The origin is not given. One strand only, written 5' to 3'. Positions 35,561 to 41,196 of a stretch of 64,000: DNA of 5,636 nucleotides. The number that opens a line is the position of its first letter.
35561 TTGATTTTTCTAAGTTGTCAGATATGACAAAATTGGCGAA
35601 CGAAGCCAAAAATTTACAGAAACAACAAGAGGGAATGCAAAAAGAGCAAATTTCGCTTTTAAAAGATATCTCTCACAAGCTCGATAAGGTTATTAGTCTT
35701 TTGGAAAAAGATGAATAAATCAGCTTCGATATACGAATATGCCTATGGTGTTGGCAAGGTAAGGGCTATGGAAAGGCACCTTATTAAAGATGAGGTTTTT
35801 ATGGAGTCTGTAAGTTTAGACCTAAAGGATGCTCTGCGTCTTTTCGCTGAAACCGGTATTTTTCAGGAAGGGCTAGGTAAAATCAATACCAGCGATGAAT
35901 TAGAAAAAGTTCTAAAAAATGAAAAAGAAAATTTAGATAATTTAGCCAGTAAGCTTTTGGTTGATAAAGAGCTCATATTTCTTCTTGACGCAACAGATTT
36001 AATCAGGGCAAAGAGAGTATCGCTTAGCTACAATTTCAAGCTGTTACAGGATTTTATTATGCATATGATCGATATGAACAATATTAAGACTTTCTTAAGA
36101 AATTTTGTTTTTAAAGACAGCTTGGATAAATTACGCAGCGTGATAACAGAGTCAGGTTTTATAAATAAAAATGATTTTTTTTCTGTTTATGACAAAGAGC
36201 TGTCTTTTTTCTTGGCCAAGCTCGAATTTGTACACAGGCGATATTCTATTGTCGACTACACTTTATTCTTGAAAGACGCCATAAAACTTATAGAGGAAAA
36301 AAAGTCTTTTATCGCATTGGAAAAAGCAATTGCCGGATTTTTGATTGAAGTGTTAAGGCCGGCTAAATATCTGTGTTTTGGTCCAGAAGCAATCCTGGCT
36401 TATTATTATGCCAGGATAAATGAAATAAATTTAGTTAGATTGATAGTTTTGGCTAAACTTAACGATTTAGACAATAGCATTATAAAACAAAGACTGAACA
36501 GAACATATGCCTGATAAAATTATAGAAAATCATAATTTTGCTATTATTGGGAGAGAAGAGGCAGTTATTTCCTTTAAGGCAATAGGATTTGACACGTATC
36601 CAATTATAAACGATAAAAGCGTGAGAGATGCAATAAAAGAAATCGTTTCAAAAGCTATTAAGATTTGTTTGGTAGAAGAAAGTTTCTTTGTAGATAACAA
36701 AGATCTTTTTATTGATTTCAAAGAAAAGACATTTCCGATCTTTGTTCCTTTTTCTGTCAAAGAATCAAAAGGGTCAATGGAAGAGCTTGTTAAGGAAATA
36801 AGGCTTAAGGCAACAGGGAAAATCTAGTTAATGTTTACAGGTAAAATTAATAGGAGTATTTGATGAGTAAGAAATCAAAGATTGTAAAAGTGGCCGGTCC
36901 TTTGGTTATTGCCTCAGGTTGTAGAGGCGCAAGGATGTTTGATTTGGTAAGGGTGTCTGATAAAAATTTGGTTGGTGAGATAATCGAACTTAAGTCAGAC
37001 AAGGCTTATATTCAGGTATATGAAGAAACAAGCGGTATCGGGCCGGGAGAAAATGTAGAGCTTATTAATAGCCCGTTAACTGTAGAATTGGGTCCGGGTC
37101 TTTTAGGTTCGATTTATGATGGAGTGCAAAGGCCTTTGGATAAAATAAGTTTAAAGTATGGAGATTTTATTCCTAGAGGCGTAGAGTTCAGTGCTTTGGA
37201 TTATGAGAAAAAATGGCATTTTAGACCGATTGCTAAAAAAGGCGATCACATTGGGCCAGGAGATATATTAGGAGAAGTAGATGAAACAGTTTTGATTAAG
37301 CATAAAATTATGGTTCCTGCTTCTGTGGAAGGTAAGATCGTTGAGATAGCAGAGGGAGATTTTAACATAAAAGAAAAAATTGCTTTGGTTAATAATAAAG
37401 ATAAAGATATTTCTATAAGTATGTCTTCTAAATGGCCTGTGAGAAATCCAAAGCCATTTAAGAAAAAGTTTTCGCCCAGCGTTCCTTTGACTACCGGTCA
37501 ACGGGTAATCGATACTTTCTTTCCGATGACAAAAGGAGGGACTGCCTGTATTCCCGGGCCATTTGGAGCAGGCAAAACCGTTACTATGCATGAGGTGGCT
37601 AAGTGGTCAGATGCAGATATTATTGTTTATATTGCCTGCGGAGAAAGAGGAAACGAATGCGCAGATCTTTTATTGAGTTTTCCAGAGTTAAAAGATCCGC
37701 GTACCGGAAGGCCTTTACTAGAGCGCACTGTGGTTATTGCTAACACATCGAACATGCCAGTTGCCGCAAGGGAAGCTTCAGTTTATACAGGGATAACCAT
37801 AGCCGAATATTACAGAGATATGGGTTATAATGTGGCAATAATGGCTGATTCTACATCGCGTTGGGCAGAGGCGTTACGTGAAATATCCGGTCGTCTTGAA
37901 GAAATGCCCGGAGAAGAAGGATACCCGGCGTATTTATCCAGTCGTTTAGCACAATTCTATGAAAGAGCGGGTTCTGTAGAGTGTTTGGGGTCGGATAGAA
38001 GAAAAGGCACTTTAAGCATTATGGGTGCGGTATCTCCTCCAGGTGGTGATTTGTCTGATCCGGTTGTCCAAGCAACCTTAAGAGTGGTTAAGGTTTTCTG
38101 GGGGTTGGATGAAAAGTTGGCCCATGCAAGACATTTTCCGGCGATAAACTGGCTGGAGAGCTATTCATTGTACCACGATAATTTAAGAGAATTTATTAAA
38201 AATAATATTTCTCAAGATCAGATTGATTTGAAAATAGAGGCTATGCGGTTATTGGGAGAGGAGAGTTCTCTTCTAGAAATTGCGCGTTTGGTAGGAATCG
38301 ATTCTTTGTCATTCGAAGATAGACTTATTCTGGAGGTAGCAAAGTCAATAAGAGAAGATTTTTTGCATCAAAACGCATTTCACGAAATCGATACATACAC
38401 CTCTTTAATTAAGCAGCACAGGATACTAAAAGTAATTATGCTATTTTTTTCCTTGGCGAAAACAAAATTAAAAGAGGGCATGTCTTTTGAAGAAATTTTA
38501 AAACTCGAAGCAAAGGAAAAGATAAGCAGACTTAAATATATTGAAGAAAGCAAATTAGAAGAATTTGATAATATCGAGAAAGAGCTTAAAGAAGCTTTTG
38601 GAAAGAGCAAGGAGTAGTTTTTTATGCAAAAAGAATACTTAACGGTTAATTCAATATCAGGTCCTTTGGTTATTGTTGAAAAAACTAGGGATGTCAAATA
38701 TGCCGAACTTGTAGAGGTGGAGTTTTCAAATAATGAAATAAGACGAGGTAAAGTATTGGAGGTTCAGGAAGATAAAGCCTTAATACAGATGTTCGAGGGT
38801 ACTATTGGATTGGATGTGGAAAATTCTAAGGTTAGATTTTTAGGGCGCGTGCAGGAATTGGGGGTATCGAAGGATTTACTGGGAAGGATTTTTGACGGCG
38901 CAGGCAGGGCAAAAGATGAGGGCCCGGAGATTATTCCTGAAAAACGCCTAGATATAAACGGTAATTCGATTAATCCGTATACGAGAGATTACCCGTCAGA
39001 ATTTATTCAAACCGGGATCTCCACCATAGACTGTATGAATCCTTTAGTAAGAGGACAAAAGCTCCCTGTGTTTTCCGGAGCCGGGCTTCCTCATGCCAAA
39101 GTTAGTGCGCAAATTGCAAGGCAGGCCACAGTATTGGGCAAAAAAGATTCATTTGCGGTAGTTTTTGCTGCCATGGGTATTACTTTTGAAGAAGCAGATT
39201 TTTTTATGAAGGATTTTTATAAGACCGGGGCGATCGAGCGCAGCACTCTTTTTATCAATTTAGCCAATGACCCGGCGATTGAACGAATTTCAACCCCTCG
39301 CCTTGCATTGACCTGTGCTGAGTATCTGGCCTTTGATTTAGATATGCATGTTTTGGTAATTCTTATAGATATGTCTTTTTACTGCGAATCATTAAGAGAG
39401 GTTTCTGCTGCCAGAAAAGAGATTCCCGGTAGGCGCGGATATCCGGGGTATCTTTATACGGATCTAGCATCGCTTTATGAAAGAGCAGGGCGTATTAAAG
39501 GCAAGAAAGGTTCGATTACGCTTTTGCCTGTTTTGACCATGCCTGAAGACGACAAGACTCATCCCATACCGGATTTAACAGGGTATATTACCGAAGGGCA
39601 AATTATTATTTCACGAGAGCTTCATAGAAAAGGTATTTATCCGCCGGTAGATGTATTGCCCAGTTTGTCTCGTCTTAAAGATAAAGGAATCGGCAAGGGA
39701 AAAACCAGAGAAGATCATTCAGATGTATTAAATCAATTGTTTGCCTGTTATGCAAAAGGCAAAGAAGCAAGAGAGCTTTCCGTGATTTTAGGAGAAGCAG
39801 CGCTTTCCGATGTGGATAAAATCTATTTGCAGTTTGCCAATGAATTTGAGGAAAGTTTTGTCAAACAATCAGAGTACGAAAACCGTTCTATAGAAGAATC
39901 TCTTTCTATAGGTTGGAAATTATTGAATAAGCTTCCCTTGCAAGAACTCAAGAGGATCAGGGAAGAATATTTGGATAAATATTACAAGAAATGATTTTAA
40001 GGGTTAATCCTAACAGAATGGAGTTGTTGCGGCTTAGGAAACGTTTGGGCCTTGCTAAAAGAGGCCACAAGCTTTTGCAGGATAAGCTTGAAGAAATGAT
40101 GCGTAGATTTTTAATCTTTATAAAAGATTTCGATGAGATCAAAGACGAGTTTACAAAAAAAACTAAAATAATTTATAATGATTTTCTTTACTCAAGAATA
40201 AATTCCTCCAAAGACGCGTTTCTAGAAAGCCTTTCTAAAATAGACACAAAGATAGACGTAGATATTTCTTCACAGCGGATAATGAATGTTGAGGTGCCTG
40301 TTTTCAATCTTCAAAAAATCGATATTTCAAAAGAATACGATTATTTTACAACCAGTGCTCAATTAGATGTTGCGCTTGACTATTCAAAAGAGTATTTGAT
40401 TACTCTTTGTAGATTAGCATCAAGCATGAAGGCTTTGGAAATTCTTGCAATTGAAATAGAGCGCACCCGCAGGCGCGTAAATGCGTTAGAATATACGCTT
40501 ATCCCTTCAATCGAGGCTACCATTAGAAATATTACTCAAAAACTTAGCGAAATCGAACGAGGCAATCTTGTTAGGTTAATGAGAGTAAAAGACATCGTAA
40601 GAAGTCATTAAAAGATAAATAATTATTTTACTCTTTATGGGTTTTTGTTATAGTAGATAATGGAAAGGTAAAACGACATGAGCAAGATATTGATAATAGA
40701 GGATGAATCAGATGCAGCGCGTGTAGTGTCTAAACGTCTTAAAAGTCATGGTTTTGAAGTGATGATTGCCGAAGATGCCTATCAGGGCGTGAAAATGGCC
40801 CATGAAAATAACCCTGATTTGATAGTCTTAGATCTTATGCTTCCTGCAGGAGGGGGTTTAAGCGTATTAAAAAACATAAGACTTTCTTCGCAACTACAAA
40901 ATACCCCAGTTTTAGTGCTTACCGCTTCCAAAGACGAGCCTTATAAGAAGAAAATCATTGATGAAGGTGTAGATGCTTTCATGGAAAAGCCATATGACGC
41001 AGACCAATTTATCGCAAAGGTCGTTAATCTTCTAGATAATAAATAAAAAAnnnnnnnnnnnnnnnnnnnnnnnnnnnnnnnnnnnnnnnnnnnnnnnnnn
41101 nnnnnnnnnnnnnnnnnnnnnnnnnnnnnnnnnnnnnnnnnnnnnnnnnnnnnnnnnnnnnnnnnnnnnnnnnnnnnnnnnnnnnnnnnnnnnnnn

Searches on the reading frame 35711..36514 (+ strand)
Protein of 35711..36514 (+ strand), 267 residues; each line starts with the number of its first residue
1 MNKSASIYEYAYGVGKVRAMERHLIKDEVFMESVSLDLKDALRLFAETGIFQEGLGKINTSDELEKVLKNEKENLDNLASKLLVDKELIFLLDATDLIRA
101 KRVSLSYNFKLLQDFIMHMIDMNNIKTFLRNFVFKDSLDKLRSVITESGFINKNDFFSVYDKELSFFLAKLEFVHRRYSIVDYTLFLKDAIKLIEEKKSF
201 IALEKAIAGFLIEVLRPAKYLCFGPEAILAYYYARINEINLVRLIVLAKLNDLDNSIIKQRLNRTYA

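Call 28: search_protein_families(library=pfam, proteins=[window:35711-36514:+], max_evalue=0.00001)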
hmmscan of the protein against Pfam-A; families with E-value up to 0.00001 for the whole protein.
window:35711-36514:+ (267 aa): 1 family
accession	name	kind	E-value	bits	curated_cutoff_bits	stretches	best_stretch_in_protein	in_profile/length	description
PF01992.21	vATP-synt_AC39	-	4e-17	63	29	1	106-261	190-339/339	ATP synthase (C/AC39) subunit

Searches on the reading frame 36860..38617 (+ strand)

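Call 28: search_protein_families(library=pfam, proteins=[window:36860-38617:+], max_evalue=0.00001)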
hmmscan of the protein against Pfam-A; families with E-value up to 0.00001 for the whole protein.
window:36860-38617:+ (585 aa): 4 families
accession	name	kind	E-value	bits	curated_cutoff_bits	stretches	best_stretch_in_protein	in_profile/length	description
PF00006.31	ATP-synt_ab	-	9.3e-74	248.1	29.5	1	213-436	1-213/213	ATP synthase alpha/beta family, nucleotide-binding domain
PF16886.11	ATP-synt_ab_Xtn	-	4.3e-30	103.7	25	1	111-195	2-88/88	ATPsynthase alpha/beta subunit barrel-sandwich domain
PF22919.1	ATP-synt_VA_C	-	1.1e-19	70.8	24.7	1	446-543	4-97/101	C-terminal domain of V and A type ATP synthase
PF02874.29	ATP-synt_ab_N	-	8.9e-12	45.8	20.9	1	8-67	1-66/69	ATP synthase alpha/beta family, beta-barrel domain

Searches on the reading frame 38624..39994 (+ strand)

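Call 28: search_protein_families(library=pfam, proteins=[window:38624-39994:+], max_evalue=0.00001)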
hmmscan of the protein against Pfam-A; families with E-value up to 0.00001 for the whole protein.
window:38624-39994:+ (456 aa): 3 families
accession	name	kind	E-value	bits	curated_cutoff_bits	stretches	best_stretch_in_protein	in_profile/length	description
PF00006.31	ATP-synt_ab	-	4e-75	252.5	29.5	1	131-349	1-213/213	ATP synthase alpha/beta family, nucleotide-binding domain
PF22919.1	ATP-synt_VA_C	-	9.3e-34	116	24.7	1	354-454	1-101/101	C-terminal domain of V and A type ATP synthase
PF02874.29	ATP-synt_ab_N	-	7.9e-13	49.2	20.9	1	9-74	2-69/69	ATP synthase alpha/beta family, beta-barrel domain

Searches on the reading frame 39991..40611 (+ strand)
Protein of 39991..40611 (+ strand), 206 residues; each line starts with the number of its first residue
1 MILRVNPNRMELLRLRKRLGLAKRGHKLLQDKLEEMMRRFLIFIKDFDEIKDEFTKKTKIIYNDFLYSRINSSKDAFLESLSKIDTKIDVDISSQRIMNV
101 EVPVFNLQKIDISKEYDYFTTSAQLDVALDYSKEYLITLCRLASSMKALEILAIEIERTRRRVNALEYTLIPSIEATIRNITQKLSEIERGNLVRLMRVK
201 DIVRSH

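Call 29: search_protein_families(library=pfam, proteins=[window:39991-40611:+], max_evalue=0.00001)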
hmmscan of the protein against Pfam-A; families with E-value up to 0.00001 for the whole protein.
window:39991-40611:+ (206 aa): 1 family
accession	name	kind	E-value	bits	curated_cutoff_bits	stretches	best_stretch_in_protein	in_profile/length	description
PF01813.22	ATP-synt_D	-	2.1e-45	155.5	25.7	1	11-201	1-196/196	ATP synthase subunit D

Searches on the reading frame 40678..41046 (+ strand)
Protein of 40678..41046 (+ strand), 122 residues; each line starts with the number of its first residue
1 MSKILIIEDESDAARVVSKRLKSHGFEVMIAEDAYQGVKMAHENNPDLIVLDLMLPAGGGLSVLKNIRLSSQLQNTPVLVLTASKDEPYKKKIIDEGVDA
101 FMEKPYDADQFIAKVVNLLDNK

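Call 29: search_protein_families(library=pfam, proteins=[window:40678-41046:+], max_evalue=0.00001)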
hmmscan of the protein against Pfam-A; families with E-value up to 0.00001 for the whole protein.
window:40678-41046:+ (122 aa): 1 family
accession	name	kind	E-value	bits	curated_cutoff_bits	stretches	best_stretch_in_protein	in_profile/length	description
PF00072.30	Response_reg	-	5.6e-25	88.1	30.2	1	4-115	1-110/111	Response regulator receiver domain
